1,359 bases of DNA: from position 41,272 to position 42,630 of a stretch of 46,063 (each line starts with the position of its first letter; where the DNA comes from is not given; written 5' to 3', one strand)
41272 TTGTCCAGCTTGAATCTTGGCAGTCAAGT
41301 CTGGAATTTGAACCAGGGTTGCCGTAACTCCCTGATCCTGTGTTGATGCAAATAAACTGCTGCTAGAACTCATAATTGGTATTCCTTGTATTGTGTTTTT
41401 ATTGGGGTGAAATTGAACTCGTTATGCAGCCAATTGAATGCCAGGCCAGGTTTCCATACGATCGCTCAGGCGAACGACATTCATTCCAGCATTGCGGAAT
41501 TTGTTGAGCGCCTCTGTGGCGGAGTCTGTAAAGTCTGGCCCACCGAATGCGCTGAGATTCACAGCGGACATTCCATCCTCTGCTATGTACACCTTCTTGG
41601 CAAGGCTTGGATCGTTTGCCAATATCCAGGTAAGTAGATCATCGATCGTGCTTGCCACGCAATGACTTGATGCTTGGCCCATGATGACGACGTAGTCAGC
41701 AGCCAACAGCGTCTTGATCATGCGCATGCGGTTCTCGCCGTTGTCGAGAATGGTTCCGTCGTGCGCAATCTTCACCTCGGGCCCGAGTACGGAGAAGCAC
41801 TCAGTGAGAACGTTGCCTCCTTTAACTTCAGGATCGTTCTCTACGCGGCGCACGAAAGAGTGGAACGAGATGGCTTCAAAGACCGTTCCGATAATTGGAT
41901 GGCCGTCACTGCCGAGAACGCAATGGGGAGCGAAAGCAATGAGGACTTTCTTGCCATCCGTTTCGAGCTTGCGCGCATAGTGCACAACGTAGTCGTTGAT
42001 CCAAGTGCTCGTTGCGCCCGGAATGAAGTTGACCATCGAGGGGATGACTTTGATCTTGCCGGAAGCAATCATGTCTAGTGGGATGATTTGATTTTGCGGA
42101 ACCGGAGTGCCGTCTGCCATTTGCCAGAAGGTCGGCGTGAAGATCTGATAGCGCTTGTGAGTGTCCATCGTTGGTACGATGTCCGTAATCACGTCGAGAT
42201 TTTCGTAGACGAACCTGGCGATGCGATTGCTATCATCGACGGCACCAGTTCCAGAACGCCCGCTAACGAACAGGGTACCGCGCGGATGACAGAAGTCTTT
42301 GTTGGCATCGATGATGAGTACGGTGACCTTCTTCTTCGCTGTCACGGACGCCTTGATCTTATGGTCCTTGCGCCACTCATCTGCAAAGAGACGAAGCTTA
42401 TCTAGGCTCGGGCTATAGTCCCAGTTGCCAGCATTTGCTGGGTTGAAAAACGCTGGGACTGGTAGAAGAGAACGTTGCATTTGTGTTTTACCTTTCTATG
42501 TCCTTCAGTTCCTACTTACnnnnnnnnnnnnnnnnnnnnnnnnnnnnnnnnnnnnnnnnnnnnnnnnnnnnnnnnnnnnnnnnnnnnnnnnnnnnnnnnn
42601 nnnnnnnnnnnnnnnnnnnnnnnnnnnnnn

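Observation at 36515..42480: Phage-borne NAD+ salvage set: NadE (Gln-dependent) + PncB/NAMPT-family PRTase + nicotinamidase-like hydrolase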

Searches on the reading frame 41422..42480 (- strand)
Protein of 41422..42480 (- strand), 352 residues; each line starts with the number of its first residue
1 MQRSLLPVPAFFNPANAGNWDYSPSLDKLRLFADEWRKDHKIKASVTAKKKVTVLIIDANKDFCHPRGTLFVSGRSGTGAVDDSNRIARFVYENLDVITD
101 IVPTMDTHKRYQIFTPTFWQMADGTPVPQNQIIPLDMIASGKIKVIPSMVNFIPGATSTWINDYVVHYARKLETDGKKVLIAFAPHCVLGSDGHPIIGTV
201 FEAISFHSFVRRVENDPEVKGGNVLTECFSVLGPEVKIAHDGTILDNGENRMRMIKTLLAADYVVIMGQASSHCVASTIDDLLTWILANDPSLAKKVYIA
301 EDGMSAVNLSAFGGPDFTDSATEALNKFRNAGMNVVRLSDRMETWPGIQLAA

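Call 3: search_protein_families(library=pfam, proteins=[window:41422-42480:-], max_evalue=0.01)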
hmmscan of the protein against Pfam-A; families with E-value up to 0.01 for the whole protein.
window:41422-42480:- (352 aa): 0 families

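Call 4: search_protein_families(library=ncbifam, proteins=[window:41422-42480:-], max_evalue=0.01)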
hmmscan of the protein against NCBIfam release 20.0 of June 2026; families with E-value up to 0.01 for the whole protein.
window:41422-42480:- (352 aa): 1 family
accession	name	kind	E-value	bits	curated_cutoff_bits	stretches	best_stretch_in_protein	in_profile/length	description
NF008623.0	PRK11609.1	equivalog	0.00061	19.7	174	0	234-343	113-210/213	bifunctional nicotinamidase/pyrazinamidase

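Call 7: search_protein_families(library=phrogs, proteins=[window:41422-42480:-], max_evalue=0.001)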
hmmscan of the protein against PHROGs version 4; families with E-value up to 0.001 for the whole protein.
window:41422-42480:- (352 aa): 0 families

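Call 14: search_solved_structures(query=window:41422-42480:-, max_evalue=1, show_alignments=3)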
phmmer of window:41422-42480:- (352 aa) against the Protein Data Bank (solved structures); distinct sequences matched with E-value up to 1: 2.
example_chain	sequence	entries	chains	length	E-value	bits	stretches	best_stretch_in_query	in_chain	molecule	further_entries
4v4o_O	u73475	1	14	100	0.18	14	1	198-252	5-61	cpn10(GroES)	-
1wnr_A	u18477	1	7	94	0.82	11.8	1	209-252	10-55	10 kDa chaperonin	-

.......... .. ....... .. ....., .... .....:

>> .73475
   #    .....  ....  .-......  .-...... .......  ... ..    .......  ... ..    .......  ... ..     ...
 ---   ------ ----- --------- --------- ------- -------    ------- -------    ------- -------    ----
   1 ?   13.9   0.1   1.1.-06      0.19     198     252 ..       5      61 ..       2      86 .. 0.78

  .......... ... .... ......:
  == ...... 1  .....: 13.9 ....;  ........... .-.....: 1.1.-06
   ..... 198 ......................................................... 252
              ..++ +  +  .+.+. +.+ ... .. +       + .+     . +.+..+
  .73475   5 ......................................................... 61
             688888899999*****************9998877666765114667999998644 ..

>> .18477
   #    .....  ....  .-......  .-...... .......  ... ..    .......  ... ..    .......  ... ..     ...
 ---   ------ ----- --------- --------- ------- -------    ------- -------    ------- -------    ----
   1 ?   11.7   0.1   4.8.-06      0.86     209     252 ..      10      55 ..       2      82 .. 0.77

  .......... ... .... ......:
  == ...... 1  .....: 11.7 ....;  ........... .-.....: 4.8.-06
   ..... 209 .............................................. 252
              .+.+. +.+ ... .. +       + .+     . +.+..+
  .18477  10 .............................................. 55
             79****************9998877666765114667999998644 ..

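Call 16: find_homologous_proteins(query=window:41422-42480:-, max_evalue=0.001)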
Query window:41422-42480:- (352 aa): 414 proteins with E <= 0.001 among 3711 candidates; the best 120 are listed.
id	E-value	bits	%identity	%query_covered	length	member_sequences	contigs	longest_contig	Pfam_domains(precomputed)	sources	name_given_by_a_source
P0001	3.8e-223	758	93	100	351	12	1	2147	-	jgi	jgi:nicotinamidase-related amidase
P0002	4.5e-203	692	85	99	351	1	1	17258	-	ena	-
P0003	2.8e-196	669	81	99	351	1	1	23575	-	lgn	-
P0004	3.9e-130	452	55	99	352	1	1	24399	-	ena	-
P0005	1.0e-114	401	53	99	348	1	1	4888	-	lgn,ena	-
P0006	2.2e-103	364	51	98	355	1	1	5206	-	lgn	-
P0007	1.5e-102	361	49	100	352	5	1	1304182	-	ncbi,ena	-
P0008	1.9e-102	361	49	99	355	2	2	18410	-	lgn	-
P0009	7.7e-102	359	50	98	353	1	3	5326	-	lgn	-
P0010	9.7e-101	355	49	98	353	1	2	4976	-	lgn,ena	-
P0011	2.6e-100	354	49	100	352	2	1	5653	-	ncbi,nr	ncbi:MAG TPA: nicotinamidase [Kofleriaceae bacterium]|nr:nicotinamidase [Kofleriaceae bacterium]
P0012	1.8e-99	351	49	97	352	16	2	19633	PF00857.27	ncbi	-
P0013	3.5e-99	350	49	98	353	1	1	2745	-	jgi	jgi:nicotinamidase-related amidase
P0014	1.2e-97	345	50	99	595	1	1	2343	-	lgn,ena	-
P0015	4.3e-97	343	49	97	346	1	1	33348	-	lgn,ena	-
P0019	1.0e-95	339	48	97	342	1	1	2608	PF00857.27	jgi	jgi:nicotinamidase-related amidase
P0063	8.9e-91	323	48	96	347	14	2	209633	PF00857.27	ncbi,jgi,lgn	-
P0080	2.1e-88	315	45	99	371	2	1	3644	PF00857.27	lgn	-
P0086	1.6e-87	312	46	96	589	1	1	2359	-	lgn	-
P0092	4.7e-87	310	45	97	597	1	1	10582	-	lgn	-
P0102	1.3e-85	305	44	98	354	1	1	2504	PF00857.27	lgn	-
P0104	5.1e-85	304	43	99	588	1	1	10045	-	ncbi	-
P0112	1.2e-84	302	46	96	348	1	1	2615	PF00857.27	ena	-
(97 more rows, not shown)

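Call 18: search_protein_families(library=pfam, proteins=[P0014, P0086, P0092, P0104, P0012, P0063], max_evalue=0.01)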
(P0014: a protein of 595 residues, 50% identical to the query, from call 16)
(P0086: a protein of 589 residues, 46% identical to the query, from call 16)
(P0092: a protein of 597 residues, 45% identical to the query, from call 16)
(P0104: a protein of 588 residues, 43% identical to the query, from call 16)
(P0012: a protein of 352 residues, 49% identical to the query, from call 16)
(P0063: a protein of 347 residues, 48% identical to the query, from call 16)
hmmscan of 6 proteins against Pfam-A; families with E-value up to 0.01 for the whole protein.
P0014 (595 aa): 0 families

P0086 (589 aa): 0 families

P0092 (597 aa): 1 family
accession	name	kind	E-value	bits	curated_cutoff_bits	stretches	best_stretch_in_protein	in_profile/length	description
PF00857.26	Isochorismatase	-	0.0034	17.9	27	0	299-341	3-41/175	Isochorismatase domain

P0104 (588 aa): 0 families

P0012 (352 aa): 1 family
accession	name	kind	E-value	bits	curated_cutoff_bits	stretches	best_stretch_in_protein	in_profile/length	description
PF00857.26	Isochorismatase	-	3.7e-06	27.6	27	0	250-311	100-155/175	Isochorismatase domain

P0063 (347 aa): 1 family
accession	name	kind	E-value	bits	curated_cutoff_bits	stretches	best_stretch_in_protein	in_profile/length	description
PF00857.26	Isochorismatase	-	2.3e-05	25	27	0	214-309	61-151/175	Isochorismatase domain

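Call 19: search_solved_structures(query=A1, max_evalue=1, show_alignments=3)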
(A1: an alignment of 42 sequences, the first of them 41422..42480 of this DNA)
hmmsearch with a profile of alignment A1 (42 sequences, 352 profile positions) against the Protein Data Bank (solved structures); distinct sequences matched with E-value up to 1: 6.
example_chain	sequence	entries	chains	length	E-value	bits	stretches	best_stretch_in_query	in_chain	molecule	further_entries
3pl1_A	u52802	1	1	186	0.0019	20.4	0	259-283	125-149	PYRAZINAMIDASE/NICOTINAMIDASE PNCA (PZase)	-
3irv_A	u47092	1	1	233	0.01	18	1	51-73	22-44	CYSTEINE HYDROLASE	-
3r2j_A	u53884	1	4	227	0.038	16.2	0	53-74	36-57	Alpha/beta-hydrolase-like protein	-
2h0r_A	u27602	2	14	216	0.19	13.9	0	53-72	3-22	Nicotinamidase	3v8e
3o90_A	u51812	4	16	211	0.62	12.2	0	51-116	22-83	nicotinamidase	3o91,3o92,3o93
3o94_A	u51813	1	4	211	0.63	12.2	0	51-116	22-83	nicotinamidase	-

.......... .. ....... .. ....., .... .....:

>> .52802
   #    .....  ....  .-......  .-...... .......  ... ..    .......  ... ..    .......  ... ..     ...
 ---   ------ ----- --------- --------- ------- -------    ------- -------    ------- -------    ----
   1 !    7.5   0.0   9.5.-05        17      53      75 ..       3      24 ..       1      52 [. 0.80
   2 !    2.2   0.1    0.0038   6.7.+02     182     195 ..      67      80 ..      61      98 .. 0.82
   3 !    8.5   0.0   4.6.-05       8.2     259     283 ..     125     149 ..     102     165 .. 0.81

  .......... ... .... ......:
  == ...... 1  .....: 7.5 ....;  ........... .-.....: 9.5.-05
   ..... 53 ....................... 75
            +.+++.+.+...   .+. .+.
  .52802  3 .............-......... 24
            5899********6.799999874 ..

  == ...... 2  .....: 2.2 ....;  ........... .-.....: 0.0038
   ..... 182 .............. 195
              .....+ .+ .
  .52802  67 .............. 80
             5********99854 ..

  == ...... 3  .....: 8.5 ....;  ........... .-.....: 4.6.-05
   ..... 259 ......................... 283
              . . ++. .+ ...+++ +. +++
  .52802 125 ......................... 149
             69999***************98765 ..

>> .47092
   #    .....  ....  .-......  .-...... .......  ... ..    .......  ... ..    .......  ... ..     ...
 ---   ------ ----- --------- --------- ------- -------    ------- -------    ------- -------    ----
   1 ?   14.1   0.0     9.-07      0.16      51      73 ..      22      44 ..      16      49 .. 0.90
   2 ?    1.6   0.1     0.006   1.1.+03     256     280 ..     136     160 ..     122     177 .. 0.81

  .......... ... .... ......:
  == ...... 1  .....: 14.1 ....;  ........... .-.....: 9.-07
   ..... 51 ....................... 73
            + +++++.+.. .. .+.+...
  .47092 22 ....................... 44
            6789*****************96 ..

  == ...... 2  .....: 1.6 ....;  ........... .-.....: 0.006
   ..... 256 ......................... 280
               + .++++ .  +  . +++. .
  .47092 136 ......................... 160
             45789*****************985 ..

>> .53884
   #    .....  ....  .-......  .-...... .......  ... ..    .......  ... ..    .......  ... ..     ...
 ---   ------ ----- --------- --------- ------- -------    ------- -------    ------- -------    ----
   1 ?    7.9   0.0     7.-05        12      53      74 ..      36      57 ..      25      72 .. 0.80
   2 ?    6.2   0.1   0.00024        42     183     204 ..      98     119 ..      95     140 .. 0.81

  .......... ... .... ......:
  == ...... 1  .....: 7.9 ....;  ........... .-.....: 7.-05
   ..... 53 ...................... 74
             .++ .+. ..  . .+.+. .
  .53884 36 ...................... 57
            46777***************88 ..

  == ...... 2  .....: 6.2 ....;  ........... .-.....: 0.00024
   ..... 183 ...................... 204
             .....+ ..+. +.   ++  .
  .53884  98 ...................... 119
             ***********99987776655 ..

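Call 27: predict_structure(alignment_id=A1)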
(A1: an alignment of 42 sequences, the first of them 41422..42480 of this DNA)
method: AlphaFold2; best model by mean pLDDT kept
length: 352 residues; sequences in the alignment: 42
mean_pLDDT: 94.3   pTM: 0.92
mean pLDDT of the five models: 94.3, 94.0, 93.2, 90.2, 89.7
residues with pLDDT >= 90: 307; 70-90: 41; 50-70: 4; < 50: 0
segments of 3 or more residues with pLDDT < 50: none
pLDDT, mean of each block of 10 residues (from residue 1): 89 98 98 97 96 98 95 89 98 98 93 95 95 96 96 92 97 86 92 97 99 93 89 93 90 95 97 94 97 98 92 86 96 97 94 59
secondary structure, 60 per line:
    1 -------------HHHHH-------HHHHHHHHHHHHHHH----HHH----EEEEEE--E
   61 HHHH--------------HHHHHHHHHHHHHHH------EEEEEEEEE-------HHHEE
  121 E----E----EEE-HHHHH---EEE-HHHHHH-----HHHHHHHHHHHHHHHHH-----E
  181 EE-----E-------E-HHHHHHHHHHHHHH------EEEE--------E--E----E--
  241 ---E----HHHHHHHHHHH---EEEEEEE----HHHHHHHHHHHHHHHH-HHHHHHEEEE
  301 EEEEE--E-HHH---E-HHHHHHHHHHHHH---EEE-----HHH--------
elements in order: H14-18 H26-40 E52-57 H61-64 H79-93 E100-108 E119-121 E131-133 H135-139 E143-145 H147-152 H158-174 E180-182 H198-211 E218-221 H249-259 E263-269 H274-289 H291-296 E297-305 H318-330 E334-336

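Call 30: fold_search(model_id=the predicted structure, library=pdb)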
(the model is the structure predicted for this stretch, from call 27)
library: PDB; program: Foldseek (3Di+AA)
matches with E <= 10: 850; with E <= 0.001: 95
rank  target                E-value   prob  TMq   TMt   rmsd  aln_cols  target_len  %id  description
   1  2wta                  1.2e-09  1.00  0.44  0.70   5.4       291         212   15  Acinetobacter baumanii nicotinamidase pyrazinamidease (released 2009-11-10)
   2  3v8e_A                1.6e-09  1.00  0.48  0.74   5.4       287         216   17  Crystal structure of the yeast nicotinamidase Pnc1p bound to the inhibitor nicotinaldehyde (released 2012-01-25)
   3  2h0r_A                1.9e-09  1.00  0.46  0.71   6.2       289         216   17  Structure of the Yeast Nicotinamidase Pnc1p (released 2007-03-27)
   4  2wt9_A                2.2e-09  1.00  0.45  0.73   5.1       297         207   16  Acinetobacter baumanii nicotinamidase pyrazinamidease (released 2009-11-10)
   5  9u8m                  2.8e-09  1.00  0.44  0.47   7.0       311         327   13  Drosophila melanogaster Nicotinamidase in Complex with Inhibitor CN2 (released 2025-09-03)
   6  3r2j_C                1.1e-08  1.00  0.41  0.70   6.0       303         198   16  Crystal Structure of PnC1 from L. infantum in complex with nicotinate (released 2011-08-24)
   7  1ilw                  2.3e-08  1.00  0.43  0.80   4.6       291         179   14  Crystal Structure of Pyrazinamidase/Nicotinamidase of Pyrococcus horikoshii (released 2001-12-12)
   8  2wt9_B                3.1e-08  1.00  0.46  0.74   5.2       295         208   15  Acinetobacter baumanii nicotinamidase pyrazinamidease (released 2009-11-10)
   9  3r2j_B                5.0e-08  1.00  0.42  0.71   5.9       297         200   16  Crystal Structure of PnC1 from L. infantum in complex with nicotinate (released 2011-08-24)
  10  3pl1                  5.3e-08  1.00  0.42  0.76   6.3       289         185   18  Determination of the crystal structure of the pyrazinamidase from M.tuberculosis : a structure-function analysis for pre (released 2011-01-12)
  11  3o93_A                5.8e-07  1.00  0.42  0.74   5.3       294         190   15  High resolution crystal structures of Streptococcus pneumoniae nicotinamidase with trapped intermediates provide insig (released 2011-01-12)
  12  3o91_A                6.6e-07  1.00  0.43  0.76   5.1       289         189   14  High resolution crystal structures of Streptococcus pneumoniae nicotinamidase with trapped intermediates provide insig (released 2011-01-12)
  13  3o92_C                1.2e-06  1.00  0.43  0.77   4.8       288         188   13  High resolution crystal structures of Streptococcus pneumoniae nicotinamidase with trapped intermediates provide insig (released 2011-01-12)
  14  3s2s_D                1.3e-06  1.00  0.42  0.77   4.6       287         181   16  The crystal structure of pyrazinamidase/nicotinamidase from streptococcus mutans UA159 (released 2012-05-16)
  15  3hb7_A                1.3e-06  1.00  0.41  0.72   4.7       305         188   14  The Crystal Structure of an Isochorismatase-like Hydrolase from Alkaliphilus metalliredigens to 2.3A (released 2009-07-07)
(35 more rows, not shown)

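Call 38: find_related_loci(query=A1, collection=viral_contigs, flank=10000)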
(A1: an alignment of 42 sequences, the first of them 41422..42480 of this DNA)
Query A1 (352 aa) in viral_contigs; peptide patterns used: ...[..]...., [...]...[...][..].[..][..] (x = any residue, [..] = any of these).
35 stretches matched a pattern; 13 encode a relative of the query (tblastn E <= 1e-3); 13 distinct loci.
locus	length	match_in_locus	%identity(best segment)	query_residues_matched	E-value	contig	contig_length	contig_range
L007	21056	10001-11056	92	1-352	0e+0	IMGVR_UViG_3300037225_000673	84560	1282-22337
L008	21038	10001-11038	49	6-350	4e-108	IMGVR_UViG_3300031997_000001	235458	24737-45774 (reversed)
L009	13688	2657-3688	45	6-348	5e-92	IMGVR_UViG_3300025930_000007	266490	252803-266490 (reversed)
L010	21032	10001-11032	45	6-348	5e-92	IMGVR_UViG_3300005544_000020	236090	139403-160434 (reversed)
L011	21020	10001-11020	43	6-350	3e-89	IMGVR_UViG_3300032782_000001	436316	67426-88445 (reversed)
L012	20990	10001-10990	39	1-336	2e-70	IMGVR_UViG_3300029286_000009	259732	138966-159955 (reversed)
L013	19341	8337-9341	41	6-350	5e-70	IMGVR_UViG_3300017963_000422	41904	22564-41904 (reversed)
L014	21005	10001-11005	41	6-350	5e-70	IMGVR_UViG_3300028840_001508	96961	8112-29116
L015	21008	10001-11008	45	1-340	3e-94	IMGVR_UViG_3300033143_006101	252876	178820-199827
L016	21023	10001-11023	41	1-350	3e-69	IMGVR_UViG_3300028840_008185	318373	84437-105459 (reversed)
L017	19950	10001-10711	31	50-308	2e-31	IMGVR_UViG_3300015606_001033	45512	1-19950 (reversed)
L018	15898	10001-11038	48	4-348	2e-104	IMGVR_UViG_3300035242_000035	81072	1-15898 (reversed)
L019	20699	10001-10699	32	51-307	6e-28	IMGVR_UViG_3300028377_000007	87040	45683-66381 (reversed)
